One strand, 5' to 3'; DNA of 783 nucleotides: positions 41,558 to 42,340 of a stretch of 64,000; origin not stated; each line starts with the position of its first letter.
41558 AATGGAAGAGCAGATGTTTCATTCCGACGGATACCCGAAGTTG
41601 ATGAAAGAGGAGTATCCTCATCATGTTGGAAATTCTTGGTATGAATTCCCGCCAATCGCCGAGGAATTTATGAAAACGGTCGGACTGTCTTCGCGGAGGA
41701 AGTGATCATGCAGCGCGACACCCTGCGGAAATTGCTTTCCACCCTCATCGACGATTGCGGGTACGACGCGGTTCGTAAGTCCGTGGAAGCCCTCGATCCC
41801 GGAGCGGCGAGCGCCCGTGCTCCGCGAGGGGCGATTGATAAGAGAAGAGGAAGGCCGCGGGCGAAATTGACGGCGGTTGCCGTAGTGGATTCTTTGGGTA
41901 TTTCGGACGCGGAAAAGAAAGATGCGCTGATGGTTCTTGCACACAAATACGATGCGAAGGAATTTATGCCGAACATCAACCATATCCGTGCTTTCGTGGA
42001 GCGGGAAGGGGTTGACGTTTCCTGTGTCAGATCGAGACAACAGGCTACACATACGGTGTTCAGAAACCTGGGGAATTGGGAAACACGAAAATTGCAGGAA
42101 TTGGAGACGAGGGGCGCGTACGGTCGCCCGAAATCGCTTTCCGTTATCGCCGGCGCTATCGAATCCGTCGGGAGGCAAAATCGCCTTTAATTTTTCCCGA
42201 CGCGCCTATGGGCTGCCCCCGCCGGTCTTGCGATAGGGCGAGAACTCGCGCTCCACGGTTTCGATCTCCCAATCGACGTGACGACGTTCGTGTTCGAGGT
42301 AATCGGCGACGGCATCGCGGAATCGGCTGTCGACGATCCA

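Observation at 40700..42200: Low-GC islet: frameshifted ParA/MinD-like ATPase translationally coupled to a 160-aa AT-hook-containing protein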

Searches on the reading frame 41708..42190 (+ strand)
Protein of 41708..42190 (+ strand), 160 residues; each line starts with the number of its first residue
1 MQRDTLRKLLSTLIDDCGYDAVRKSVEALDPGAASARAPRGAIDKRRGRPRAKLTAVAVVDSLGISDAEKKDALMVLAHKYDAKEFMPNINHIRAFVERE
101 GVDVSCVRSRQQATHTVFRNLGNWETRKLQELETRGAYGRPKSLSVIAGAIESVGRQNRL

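Call 7: search_protein_families(library=pfam, proteins=[window:41708-42187:+], max_evalue=1)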
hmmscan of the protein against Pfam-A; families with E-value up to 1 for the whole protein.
seq(160 aa): 0 families

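Call 8: search_protein_families(library=padloc, proteins=[window:41708-42187:+], max_evalue=1)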
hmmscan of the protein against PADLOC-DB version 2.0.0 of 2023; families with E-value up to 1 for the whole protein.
seq(160 aa): 0 families

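Call 9: search_protein_families(library=ncbifam, proteins=[window:41708-42187:+], max_evalue=1)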
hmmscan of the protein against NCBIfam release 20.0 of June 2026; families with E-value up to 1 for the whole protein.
seq(160 aa): 0 families

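Call 10: find_homologous_proteins(query=window:41708-42187:+, max_evalue=0.01)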
Query seq(160 aa) (160 aa): 11 proteins with E <= 0.01 among 264 candidates.
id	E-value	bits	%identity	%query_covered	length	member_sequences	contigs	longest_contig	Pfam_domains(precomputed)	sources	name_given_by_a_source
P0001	3.6e-92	324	95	100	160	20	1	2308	-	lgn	-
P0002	3.0e-86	305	90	100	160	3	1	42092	-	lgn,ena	-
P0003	9.0e-65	235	87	81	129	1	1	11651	-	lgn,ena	-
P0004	5.9e-52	194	60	99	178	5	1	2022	-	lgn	-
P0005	1.8e-50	189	58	100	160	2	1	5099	-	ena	-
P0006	2.4e-49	185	58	99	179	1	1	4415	-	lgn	-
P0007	1.3e-48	183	57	99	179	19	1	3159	-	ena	-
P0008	1.7e-48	182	57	100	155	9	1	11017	-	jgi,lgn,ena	-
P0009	4.6e-48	181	57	99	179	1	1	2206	-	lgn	-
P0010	2.0e-47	179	57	98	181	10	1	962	-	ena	-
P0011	8.7e-36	141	49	100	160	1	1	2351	-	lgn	-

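Call 11: find_encoding_contigs(protein=P0002, flank=8000, max_places=4)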
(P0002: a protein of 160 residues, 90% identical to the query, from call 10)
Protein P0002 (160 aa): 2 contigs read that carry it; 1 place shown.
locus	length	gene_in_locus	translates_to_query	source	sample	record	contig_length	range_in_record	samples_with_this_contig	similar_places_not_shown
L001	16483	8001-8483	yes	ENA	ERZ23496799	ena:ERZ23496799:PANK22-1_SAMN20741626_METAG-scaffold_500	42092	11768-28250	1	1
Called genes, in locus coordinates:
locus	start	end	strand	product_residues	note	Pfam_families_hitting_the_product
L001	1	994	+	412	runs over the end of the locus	PF00266:Aminotran_5, PF01212:Beta_elim_lyase (weak)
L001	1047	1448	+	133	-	PF01592:NifU_N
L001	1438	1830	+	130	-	PF01521:Fe-S_biosyn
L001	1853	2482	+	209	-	PF00226:DnaJ (weak), PF07743:HSCB_C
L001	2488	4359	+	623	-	PF00012:HSP70, PF06723:MreB_Mbl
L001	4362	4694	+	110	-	PF00111:Fer2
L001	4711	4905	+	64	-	PF04384:Fe-S_assembly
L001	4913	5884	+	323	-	PF06342:DUF1057 (faint), PF00561:Abhydrolase_1, PF12146:Hydrolase_4, PF12697:Abhydrolase_6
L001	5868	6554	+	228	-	PF03070:TENA_THI-4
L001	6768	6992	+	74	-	-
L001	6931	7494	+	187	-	-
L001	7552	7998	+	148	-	-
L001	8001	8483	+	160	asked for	-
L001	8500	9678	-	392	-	PF04339:FemAB_like, PF13480:Acetyltransf_6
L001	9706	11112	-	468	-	PF00202:Aminotran_3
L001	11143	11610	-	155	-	PF14588:YjgF_endoribonc, PF01042:Ribonuc_L-PSP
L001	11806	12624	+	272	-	PF08904:EipB_like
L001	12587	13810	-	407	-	PF00817:IMS, PF11798:IMS_HHH, PF11799:IMS_C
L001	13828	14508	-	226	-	-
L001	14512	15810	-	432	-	PF00860:Xan_ur_permease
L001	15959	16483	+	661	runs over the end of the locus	PF16177:ACAS_N, PF00501:AMP-binding, PF13193:AMP-binding_C (weak)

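Call 12: find_encoding_contigs(protein=P0008, flank=8000, max_places=4)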
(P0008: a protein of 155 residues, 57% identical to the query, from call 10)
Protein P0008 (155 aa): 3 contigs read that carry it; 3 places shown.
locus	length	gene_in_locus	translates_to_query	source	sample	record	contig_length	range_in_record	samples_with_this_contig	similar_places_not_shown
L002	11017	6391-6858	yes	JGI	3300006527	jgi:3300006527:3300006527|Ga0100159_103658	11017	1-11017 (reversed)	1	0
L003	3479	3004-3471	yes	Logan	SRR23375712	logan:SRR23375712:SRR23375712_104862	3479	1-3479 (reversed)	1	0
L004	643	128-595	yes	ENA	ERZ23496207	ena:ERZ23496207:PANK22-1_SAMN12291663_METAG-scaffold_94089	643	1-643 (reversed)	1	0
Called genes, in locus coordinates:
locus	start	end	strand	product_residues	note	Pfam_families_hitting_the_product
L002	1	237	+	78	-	?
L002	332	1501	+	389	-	PF04107:GCS2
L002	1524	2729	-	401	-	PF02515:CoA_transf_3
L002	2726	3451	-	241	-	PF00106:adh_short, PF08659:KR (faint), PF23441:SDR (weak), PF13561:adh_short_C2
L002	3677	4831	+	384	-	PF02770:Acyl-CoA_dh_M (weak), PF08028:Acyl-CoA_dh_2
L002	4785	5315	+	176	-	PF01575:MaoC_dehydratas, PF13452:FAS1_DH_region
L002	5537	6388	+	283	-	PF01656:CbiA, PF02374:ArsA_ATPase (weak), PF13614:AAA_31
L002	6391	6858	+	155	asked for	-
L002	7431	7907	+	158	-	PF04386:SspB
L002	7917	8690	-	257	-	PF00106:adh_short, PF13561:adh_short_C2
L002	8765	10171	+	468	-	PF00206:Lyase_1, PF10415:FumaraseC_C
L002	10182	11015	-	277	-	?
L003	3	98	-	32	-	?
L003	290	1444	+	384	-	PF02770:Acyl-CoA_dh_M (weak), PF08028:Acyl-CoA_dh_2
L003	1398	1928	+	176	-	PF01575:MaoC_dehydratas, PF13452:FAS1_DH_region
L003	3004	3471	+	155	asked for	-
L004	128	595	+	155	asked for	-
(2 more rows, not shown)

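Call 13: find_encoding_contigs(protein=P0003, flank=6000, max_places=3)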
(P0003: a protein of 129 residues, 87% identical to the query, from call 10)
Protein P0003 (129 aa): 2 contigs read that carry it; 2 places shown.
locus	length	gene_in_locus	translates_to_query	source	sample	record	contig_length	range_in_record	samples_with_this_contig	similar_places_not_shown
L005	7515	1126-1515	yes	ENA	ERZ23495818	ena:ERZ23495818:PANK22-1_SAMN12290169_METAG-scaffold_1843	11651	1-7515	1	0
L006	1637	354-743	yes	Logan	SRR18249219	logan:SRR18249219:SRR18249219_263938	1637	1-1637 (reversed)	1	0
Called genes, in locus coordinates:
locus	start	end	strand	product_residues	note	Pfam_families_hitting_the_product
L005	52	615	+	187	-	-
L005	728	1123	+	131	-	-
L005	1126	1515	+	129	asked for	-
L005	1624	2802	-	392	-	PF04339:FemAB_like, PF13480:Acetyltransf_6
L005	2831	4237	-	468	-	PF00202:Aminotran_3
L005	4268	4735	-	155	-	PF14588:YjgF_endoribonc, PF01042:Ribonuc_L-PSP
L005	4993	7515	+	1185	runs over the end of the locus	-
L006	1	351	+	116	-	?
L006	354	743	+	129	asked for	-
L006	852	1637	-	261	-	?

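Call 14: find_encoding_contigs(protein=P0005, flank=6000, max_places=3)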
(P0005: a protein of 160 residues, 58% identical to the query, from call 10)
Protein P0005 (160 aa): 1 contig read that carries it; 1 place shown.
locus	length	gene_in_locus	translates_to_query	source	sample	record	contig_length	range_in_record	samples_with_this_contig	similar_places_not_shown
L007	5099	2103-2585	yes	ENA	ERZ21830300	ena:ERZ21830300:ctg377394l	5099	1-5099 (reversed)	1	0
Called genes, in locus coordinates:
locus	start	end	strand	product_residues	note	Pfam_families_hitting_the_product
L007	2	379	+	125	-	?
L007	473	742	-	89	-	-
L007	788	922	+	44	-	-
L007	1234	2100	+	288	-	PF01656:CbiA, PF02374:ArsA_ATPase (weak), PF13614:AAA_31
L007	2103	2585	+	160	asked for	-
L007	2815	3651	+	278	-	PF01209:Ubie_methyltran, PF13489:Methyltransf_23, PF01135:PCMT, PF13847:Methyltransf_31, PF08241:Methyltransf_11, PF08242:Methyltransf_12, PF13649:Methyltransf_25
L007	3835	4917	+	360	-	PF00266:Aminotran_5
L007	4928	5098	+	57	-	?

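Call 15: find_encoding_contigs(protein=P0006, flank=6000, max_places=3)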
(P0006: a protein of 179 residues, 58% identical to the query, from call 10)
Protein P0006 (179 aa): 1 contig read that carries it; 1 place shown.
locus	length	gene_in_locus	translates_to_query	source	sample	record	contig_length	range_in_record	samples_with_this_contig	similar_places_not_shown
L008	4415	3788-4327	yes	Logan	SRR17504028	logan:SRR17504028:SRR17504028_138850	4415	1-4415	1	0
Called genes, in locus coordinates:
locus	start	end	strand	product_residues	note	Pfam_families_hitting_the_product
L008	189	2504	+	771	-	-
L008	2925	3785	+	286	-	PF01656:CbiA, PF02374:ArsA_ATPase (weak), PF09140:MipZ (faint), PF13614:AAA_31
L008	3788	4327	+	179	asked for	-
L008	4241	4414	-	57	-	?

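Call 16: find_encoding_contigs(protein=P0011, flank=6000, max_places=3)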
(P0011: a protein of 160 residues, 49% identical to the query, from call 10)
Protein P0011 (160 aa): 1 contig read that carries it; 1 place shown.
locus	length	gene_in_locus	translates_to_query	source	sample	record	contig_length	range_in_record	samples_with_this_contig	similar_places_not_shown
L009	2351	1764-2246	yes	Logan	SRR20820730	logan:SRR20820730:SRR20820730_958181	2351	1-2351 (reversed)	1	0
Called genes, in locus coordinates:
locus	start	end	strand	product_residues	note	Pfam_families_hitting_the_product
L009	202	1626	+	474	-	-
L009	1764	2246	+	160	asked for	-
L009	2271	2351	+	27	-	?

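Call 35: predict_structure(alignment_id=A2)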
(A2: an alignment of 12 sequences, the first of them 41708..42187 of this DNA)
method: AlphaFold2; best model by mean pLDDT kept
length: 160 residues; sequences in the alignment: 12
mean_pLDDT: 54.5   pTM: 0.38
mean pLDDT of the five models: 54.5, 54.5, 43.0, 42.8, 42.6
residues with pLDDT >= 90: 0; 70-90: 11; 50-70: 90; < 50: 59
segments of 3 or more residues with pLDDT < 50: 33-52, 124-160
pLDDT, mean of each block of 10 residues (from residue 1): 58 67 68 47 37 60 70 64 54 60 66 60 47 38 41 35
secondary structure, 60 per line:
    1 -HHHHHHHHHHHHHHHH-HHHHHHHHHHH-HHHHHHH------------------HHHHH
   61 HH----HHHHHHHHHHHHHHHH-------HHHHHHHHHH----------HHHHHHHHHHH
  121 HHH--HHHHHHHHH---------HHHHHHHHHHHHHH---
elements in order: H2-17 H19-29 H31-37 H56-62 H67-82 H90-99 H110-123 H126-134 H144-157
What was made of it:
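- Tried and rejected: AF2 with a 12-sequence alignment was poor (pLDDT 54.5, call 35).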

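Call 38: search_protein_representatives(alignment_id=A2)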
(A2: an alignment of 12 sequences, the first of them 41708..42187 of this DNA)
Query: 12 sequences, 160 profile positions. Proteins with E-value up to 0.001 (for the whole library): 502; up to 1e-10: 177; up to 1e-30: 21. The best 150 are listed.
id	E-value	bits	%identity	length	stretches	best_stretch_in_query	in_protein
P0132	1.4e-70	252.5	-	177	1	1-159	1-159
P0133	2.3e-60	219.3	-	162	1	1-160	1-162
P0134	1.0e-50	188.0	-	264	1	1-159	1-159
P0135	7.8e-47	175.3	-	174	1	1-159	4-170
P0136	6.8e-46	172.3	-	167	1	1-159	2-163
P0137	3.2e-43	163.6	-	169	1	1-158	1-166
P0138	4.9e-43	163.0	-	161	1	1-159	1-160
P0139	2.5e-42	160.7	-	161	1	3-159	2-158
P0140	4.8e-42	159.8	-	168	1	1-159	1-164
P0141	5.9e-42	159.5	-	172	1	1-159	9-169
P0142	1.7e-39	151.5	-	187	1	1-157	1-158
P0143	6.9e-39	149.5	-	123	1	1-94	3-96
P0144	8.5e-38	146.0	-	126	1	43-159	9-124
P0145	3.6e-37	143.9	-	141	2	54-159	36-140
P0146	5.2e-36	140.2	-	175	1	5-159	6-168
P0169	1.6e-18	83.3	-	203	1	2-153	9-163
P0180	1.2e-16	77.2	-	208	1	1-156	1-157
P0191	2.1e-15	73.2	-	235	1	6-154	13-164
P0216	8.2e-14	68.0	-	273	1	5-156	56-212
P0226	2.5e-13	66.4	-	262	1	3-153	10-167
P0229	3.8e-13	65.8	-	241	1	5-158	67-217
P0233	4.2e-13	65.7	-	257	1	3-152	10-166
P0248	1.2e-12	64.2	-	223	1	2-159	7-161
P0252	1.5e-12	63.9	-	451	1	2-156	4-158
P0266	4.4e-12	62.4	-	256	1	3-156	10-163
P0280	1.2e-11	60.9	-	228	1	3-156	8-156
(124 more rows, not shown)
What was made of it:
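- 41708..42190 (+): Partner gene, 160 aa, intact. It has an N-terminal helical hairpin, a basic disordered linker and a C-terminal six-helix domain. The family is uncharacterised. The family has 502 clusters at E<=1e-3 (call 38).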

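Call 41: search_protein_families(library=pfam, alignment_id=A5, max_evalue=0.01)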
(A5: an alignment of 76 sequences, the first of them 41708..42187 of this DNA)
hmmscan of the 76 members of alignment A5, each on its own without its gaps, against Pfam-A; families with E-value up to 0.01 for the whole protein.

A. member 1, window:41708-42187:+ (160 aa): 0 families

B. families by the number of members that match (of 76 scanned): 4 families
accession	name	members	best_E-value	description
PF09077.16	Phage-MuB_C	1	6.3e-06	Mu B transposition protein, C terminal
PF04358.19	DsrC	1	0.0038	DsrC like protein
PF06323.16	Phage_antiter_Q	1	0.005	Phage antitermination protein Q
PF14028.11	Lant_dehydr_C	1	0.0088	Lantibiotic biosynthesis dehydratase C-term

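Call 42: search_solved_structures(query=A5, max_evalue=10, show_alignments=2)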
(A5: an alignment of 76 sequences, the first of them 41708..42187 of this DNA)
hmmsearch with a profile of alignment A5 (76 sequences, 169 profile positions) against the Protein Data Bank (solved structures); distinct sequences matched with E-value up to 10: 0.

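Call 47: find_related_loci(query=A4, collection=genome_contigs, flank=8000)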
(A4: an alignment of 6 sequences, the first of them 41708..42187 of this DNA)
Query A4 (160 aa) in genome_contigs; peptide patterns used: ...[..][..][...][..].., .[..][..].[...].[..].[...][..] (x = any residue, [..] = any of these).
61 stretches matched a pattern; 14 encode a relative of the query (tblastn E <= 1e-3); 14 distinct loci.
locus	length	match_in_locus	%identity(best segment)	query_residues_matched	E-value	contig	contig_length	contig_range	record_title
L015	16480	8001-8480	56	1-160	6e-59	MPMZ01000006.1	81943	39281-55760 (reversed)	MAG: Nitrospira sp. bin75 NODE_504_length_81943_cov_13.058_ID_1007, whole genome shotgun sequence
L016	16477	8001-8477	57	1-159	2e-57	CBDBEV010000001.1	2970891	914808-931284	MAG: bacterium isolate 138114a6-c459-4528-9bbc-32813c999549 genome assembly, contig: contig_1, whole genome shotgun sequ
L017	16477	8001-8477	55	1-159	5e-57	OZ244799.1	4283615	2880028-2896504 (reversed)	MAG: bacterium isolate fda9cd22-9c8c-44c4-8321-deb2e702e096 genome assembly, chromosome: 1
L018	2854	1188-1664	55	1-159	4e-56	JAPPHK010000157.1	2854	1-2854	MAG: Nitrospinota bacterium isolate RHO1_bin_79 NODE_28473_length_2854_cov_9.583065, whole genome shotgun sequence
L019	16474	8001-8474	57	4-159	3e-55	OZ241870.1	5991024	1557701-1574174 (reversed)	MAG: Gammaproteobacteria bacterium isolate ca35ea08-545d-4259-bb59-35f508f037d2 genome assembly, chromosome: 1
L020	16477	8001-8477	54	1-159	5e-55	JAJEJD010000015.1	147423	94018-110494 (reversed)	MAG: bacterium isolate p16x63bins.49 k141_90155, whole genome shotgun sequence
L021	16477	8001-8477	55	1-159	2e-54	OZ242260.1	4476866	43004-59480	MAG: bacterium isolate ae33526c-e769-4de9-a2b0-9dbe0155474d genome assembly, chromosome: 1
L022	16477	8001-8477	51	1-159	2e-52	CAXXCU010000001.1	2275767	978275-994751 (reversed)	MAG: Thermodesulfobacteriota bacterium isolate 4efedf9e-3e77-46ca-ab62-2aefeacd466c genome assembly, contig: contig_1, w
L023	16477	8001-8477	53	1-159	3e-52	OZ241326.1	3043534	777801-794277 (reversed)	MAG: bacterium isolate 4cf85a08-3ac9-4936-9f49-292be0ba675b genome assembly, chromosome: 1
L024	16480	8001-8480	51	1-160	2e-48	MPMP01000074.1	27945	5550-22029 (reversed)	MAG: Albidovulum sp. bin36 NODE_2476_length_27945_cov_18.0776_ID_4951, whole genome shotgun sequence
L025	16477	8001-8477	47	1-159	8e-46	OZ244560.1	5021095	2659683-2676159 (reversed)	MAG: Candidatus Azotimanducaceae bacterium isolate 0692c290-e5a6-45a5-9c05-b220158016a7 genome assembly, chromosome: 1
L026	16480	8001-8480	46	1-160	4e-43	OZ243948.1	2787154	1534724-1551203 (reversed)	MAG: Alphaproteobacteria bacterium isolate 5964c9ee-5f0d-4f7f-9443-08f8201d4ec3 genome assembly, chromosome: 1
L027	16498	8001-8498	39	1-159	5e-31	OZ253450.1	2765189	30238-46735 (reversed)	MAG: Candidatus Spongiihabitans sp. isolate eb1f5df6-d8a9-48a6-9648-ca60772a1eda genome assembly, chromosome: 1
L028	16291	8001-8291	47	55-151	2e-27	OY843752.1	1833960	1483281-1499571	MAG: uncultured candidatus Porisulfidus sp. isolate e629978e-7072-48df-9c22-0ee86b3b6d73 genome assembly, chromosome: 1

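Call 51: predict_structure(alignment_id=A6)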
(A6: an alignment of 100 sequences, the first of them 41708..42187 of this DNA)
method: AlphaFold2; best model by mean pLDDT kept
length: 160 residues; sequences in the alignment: 100
mean_pLDDT: 88.8   pTM: 0.60
mean pLDDT of the five models: 88.8, 88.1, 87.8, 87.7, 87.2
residues with pLDDT >= 90: 104; 70-90: 41; 50-70: 15; < 50: 0
segments of 3 or more residues with pLDDT < 50: none
pLDDT, mean of each block of 10 residues (from residue 1): 93 96 91 65 69 92 97 97 95 95 94 96 97 86 74 82
secondary structure, 60 per line:
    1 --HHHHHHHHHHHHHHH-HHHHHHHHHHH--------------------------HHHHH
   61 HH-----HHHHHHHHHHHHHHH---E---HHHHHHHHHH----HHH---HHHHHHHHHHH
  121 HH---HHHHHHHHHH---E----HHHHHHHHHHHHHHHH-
elements in order: H3-17 H19-29 H56-62 H68-82 H90-99 H110-122 H126-135 H144-159
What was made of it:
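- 41708..42190 (+): AF2 gives pLDDT 88.8 (call 51).
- The partner N-terminus is a confident helix, not the flexible ATPase-activating tail seen in ParG/ParB-type partners (call 51).
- Tried and rejected: It was redone with 100 sequences (call 51).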

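Call 61: search_dna_similar(query=window:41708-42187:+, collection=plasmids, mode=protein, max_evalue=0.001)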
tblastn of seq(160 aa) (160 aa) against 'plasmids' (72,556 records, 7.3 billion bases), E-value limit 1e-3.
Records with a match: 1; places in all: 1; records where one place covers at least 80% of the query: 1.
Best place of each record, by identity: <60% 1.
By first word of the organism name: Sinorhizobium 1.
By predicted mobility (MOB-suite, as given by PLSDB): conjugative 1.
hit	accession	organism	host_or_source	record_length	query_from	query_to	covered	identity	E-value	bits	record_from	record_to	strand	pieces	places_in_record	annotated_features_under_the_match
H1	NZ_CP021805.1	Sinorhizobium meliloti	Medicago truncatula,Single Cell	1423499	1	159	99%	25.0%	1e-4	48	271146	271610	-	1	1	none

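Call 67: search_protein_families(library=padloc, proteins=[L008:189-2501:+], max_evalue=0.001)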
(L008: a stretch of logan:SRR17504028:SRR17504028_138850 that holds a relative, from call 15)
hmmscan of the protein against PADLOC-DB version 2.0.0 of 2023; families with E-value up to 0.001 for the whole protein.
L008:189-2501:+ (771 aa): 1 family
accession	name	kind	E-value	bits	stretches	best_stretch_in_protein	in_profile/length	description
PDLC04140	mad8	-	3.3e-05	21.6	1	116-200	28-86/314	mads_8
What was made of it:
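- On Known anti-phage defence systems (PADLOC-DB v2): The partner has no hit (calls 8, 67).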
